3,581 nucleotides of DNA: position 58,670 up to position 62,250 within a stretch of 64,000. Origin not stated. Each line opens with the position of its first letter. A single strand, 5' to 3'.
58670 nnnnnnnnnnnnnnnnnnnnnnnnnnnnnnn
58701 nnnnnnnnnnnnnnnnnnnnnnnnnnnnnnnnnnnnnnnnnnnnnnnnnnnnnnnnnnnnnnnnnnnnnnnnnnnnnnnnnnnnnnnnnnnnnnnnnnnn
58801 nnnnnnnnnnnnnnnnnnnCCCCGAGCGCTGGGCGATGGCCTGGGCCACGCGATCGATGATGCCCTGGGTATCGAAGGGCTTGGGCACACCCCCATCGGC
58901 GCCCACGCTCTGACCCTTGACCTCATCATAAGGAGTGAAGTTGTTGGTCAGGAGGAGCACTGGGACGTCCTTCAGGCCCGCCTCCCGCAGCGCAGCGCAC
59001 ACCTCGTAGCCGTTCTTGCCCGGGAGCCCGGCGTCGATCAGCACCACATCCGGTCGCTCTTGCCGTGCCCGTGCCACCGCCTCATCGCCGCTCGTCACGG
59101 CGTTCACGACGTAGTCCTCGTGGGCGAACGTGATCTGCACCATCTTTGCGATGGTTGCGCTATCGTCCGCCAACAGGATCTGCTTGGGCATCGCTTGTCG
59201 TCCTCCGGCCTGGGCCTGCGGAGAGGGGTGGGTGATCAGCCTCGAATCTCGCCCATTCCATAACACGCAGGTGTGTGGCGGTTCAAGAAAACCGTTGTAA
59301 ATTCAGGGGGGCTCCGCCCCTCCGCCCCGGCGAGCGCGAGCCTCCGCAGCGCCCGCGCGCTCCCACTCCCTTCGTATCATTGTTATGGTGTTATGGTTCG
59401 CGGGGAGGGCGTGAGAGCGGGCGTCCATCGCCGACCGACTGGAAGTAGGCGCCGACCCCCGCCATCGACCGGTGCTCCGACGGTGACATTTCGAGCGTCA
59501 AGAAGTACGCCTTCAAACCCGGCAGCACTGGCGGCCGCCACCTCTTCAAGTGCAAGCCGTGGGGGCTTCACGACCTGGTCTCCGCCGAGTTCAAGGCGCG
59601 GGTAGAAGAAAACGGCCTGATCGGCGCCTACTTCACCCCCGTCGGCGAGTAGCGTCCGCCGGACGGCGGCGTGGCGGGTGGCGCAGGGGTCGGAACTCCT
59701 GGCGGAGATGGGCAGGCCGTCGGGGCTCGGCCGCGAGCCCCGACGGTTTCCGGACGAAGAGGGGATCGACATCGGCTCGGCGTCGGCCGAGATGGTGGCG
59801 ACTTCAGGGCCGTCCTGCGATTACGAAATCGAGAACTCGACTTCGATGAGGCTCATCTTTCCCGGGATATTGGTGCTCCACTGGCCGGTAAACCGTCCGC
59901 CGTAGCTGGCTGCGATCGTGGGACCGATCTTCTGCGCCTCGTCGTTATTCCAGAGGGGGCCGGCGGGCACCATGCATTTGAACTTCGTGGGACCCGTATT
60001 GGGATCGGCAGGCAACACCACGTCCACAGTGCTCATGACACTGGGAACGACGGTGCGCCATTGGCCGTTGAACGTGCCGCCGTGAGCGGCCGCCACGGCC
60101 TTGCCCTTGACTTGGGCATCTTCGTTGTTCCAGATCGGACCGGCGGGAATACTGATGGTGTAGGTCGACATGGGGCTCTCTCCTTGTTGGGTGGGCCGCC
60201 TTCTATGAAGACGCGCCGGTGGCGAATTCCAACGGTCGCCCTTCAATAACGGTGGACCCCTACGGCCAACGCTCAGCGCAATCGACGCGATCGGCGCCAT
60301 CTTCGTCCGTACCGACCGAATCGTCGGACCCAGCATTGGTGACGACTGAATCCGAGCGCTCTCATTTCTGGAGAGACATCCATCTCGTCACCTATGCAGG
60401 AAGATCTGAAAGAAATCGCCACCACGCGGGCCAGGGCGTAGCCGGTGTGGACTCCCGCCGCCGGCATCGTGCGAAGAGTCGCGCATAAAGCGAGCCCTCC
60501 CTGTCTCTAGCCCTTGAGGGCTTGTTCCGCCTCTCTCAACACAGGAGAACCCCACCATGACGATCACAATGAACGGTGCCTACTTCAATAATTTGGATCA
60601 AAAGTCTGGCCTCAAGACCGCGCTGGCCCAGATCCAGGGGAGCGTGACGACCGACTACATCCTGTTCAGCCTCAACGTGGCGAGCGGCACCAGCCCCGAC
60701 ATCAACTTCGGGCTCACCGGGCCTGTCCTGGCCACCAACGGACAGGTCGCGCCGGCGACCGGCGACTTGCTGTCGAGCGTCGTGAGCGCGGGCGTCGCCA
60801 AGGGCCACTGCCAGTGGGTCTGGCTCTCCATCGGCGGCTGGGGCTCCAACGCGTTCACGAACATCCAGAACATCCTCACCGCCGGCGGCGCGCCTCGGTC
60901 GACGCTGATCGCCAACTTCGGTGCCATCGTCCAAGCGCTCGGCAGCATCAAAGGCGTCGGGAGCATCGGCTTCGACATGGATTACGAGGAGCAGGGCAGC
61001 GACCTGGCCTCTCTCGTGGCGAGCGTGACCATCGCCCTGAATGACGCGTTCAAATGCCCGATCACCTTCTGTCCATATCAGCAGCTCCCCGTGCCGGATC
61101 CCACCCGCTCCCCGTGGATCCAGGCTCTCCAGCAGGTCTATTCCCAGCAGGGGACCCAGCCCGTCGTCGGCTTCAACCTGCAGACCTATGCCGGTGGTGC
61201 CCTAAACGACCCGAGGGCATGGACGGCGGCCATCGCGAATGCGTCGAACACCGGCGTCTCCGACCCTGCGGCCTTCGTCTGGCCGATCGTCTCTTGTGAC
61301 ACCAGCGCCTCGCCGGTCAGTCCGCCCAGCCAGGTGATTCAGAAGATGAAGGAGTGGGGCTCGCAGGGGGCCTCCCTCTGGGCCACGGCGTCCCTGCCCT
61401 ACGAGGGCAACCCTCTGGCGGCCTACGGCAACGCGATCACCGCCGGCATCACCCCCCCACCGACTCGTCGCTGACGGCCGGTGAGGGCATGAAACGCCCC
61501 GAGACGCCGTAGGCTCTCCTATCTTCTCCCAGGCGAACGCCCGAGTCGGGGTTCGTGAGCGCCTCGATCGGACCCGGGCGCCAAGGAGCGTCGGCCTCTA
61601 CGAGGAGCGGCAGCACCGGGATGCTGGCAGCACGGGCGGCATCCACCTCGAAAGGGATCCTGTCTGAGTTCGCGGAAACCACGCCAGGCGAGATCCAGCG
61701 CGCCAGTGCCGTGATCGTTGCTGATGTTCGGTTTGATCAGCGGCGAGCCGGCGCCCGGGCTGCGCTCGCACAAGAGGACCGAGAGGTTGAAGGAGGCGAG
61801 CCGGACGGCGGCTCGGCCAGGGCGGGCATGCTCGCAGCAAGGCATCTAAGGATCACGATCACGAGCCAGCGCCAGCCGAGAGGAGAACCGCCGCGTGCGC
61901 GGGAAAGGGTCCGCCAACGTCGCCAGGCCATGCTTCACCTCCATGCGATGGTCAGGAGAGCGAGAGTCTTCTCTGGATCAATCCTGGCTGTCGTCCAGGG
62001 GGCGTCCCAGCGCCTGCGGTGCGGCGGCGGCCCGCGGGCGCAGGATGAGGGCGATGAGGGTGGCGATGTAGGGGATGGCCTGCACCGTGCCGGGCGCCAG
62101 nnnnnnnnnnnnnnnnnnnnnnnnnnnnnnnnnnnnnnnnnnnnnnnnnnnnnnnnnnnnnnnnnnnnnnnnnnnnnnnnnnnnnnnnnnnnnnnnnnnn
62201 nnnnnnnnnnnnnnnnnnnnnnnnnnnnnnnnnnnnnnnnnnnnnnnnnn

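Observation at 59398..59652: Tail-to-tail orphan immunity-gene fragments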

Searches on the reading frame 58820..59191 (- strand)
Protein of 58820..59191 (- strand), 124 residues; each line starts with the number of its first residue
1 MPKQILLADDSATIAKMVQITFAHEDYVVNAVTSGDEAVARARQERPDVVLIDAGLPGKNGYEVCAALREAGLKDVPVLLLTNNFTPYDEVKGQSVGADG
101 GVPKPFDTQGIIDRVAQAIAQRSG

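Call 29: find_related_loci(query=window:58820-59191:-, collection=metagenome_contigs, flank=10000)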
Query window:58820-59191:- (124 aa) in metagenome_contigs; peptide patterns used: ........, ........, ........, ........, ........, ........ (x = any residue, [..] = any of these).
530 stretches matched a pattern; 304 encode a relative of the query (tblastn E <= 1e-3); the best 80 are kept; 80 distinct loci.
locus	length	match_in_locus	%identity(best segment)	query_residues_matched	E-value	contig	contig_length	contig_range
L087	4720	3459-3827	74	1-123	6e-60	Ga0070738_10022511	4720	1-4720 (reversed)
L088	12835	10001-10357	71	1-119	5e-57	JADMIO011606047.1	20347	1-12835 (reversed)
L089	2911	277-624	60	1-115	4e-44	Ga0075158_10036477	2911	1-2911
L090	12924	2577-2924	60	1-115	5e-44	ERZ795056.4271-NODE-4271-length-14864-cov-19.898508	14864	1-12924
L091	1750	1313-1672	51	1-119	2e-40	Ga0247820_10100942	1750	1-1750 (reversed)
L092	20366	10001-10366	52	1-121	5e-37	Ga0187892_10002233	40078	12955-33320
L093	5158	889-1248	53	1-119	1e-36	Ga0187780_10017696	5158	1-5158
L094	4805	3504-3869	52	1-121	1e-36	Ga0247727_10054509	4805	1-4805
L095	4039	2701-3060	52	1-119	3e-36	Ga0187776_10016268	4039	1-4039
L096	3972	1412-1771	50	1-119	9e-36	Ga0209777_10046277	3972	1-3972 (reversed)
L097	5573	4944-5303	50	1-119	1e-35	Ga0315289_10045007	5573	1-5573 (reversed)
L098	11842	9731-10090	50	1-119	2e-35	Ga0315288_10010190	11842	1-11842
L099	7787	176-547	48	1-123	2e-35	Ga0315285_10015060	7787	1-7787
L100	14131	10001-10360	50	1-119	5e-35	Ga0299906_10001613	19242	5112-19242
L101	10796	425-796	48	1-123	7e-35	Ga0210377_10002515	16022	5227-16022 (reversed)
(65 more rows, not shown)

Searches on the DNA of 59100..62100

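Call 48: search_rna_families(source=window, start=59100, end=62100, threshold=evalue, max_evalue=1)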
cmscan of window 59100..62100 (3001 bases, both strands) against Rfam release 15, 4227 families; matches with E-value up to 1: 1.
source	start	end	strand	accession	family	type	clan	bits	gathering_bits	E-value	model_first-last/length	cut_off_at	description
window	60327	60403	-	RF03506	mir-587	Gene; miRNA;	-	25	80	0.03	1-74/74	no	mir-587 microRNA precursor family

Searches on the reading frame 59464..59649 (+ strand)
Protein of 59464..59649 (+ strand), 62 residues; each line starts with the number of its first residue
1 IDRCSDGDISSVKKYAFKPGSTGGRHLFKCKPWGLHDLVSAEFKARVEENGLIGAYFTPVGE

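Call 9: search_protein_families(library=pfam, proteins=[window:59464-59649:+], max_evalue=0.01)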
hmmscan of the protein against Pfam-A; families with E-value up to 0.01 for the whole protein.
window:59464-59649:+ (62 aa): 1 family
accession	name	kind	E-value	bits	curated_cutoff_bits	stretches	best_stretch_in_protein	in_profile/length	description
PF07791.16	Imm11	-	3.5e-05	23.7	22.1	1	9-61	141-193/194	Immunity protein family (Imm11)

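Call 10: search_protein_families(library=ncbifam, proteins=[window:59464-59649:+], max_evalue=0.01)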
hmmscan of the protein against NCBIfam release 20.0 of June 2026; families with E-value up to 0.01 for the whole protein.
window:59464-59649:+ (62 aa): 0 families

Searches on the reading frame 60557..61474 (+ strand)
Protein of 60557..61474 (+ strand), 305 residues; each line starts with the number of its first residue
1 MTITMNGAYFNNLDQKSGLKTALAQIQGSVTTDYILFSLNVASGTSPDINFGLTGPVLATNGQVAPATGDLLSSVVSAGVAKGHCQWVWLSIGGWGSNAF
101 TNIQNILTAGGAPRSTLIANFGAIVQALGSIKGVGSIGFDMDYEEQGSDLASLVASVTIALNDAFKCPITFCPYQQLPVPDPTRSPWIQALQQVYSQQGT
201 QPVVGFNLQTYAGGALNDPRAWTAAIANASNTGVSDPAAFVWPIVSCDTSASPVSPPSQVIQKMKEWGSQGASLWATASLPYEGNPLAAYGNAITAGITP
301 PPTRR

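Call 9: search_protein_families(library=pfam, proteins=[window:60557-61474:+], max_evalue=0.01)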
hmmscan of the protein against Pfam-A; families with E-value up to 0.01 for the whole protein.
window:60557-61474:+ (305 aa): 0 families

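Call 10: search_protein_families(library=ncbifam, proteins=[window:60557-61474:+], max_evalue=0.01)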
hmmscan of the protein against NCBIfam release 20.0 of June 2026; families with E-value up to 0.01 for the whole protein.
window:60557-61474:+ (305 aa): 0 families

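Call 43: search_protein_families(library=pfam, proteins=[window:60557-61474:+], max_evalue=10)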
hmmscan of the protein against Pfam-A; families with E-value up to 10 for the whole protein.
window:60557-61474:+ (305 aa): 1 family
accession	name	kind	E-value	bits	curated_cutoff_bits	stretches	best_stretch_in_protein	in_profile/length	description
PF00704.34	Glyco_hydro_18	-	0.12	12.4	29.6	1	88-153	67-129/317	Glycosyl hydrolases family 18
